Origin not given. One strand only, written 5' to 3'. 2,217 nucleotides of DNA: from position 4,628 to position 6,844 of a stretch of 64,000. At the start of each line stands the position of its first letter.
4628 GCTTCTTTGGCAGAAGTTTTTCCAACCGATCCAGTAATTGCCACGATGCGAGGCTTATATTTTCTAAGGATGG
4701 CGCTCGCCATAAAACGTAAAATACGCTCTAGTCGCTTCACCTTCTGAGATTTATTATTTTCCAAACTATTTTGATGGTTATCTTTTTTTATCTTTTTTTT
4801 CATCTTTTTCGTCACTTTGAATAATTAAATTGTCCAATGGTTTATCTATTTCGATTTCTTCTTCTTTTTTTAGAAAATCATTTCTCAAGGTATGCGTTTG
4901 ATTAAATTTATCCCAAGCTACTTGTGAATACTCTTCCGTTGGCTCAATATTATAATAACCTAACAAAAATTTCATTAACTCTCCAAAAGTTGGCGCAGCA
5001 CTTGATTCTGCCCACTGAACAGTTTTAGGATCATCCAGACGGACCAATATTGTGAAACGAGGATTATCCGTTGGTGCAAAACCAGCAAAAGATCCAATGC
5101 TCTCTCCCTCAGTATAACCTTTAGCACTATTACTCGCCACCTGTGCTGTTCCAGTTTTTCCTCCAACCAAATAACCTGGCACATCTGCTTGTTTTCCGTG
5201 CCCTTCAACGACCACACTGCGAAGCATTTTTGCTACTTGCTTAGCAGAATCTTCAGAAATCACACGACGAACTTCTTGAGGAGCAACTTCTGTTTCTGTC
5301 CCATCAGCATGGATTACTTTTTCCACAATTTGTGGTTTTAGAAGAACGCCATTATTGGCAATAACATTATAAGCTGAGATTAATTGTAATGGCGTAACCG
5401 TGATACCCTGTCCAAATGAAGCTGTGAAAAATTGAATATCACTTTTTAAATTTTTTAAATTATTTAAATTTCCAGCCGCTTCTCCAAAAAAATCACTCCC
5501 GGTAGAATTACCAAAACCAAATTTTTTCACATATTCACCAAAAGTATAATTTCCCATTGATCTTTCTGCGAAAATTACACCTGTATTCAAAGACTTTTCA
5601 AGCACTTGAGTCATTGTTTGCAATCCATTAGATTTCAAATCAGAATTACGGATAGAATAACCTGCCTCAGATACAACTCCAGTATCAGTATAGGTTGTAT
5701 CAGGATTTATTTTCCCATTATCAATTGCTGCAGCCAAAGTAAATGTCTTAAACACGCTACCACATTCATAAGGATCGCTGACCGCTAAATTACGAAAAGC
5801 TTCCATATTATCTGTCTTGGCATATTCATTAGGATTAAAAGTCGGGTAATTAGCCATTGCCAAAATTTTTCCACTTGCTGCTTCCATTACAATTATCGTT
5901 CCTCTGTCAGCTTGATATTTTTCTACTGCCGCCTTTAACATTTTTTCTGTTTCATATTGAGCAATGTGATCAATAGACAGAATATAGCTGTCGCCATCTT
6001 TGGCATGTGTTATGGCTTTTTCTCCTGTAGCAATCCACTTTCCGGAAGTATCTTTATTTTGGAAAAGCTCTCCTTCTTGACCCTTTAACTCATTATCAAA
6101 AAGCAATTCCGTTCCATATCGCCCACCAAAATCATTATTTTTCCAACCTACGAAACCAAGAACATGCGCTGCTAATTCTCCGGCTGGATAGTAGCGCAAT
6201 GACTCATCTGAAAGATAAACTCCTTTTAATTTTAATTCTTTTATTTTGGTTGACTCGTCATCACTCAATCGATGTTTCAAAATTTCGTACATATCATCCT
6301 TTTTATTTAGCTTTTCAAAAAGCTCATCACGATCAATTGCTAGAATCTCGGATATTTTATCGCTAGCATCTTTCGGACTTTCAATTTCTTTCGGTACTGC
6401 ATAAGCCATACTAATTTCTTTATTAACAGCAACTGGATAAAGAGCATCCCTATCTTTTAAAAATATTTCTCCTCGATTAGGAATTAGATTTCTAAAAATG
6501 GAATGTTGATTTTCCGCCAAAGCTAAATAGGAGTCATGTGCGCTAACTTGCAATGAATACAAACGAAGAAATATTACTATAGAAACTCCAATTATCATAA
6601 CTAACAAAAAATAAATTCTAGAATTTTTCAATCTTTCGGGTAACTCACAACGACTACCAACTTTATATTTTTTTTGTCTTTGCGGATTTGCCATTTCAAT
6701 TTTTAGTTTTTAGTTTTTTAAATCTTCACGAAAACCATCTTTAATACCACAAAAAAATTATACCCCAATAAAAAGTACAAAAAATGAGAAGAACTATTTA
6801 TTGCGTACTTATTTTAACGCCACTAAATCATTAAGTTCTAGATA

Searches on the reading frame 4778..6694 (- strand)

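Call 68: search_protein_families(library=pfam, proteins=[window:4778-6694:-], max_evalue=0.00001)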
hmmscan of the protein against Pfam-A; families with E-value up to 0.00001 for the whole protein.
window:4778-6694:- (638 aa): 2 families
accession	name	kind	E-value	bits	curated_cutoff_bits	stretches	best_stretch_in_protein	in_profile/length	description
PF00905.27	Transpeptidase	-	2.6e-81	273.5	22.1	1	265-575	1-299/299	Penicillin binding protein transpeptidase domain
PF03717.20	PBP_dimer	-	7.7e-16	59.5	24.4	1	72-223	4-178/180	Penicillin-binding Protein dimerisation domain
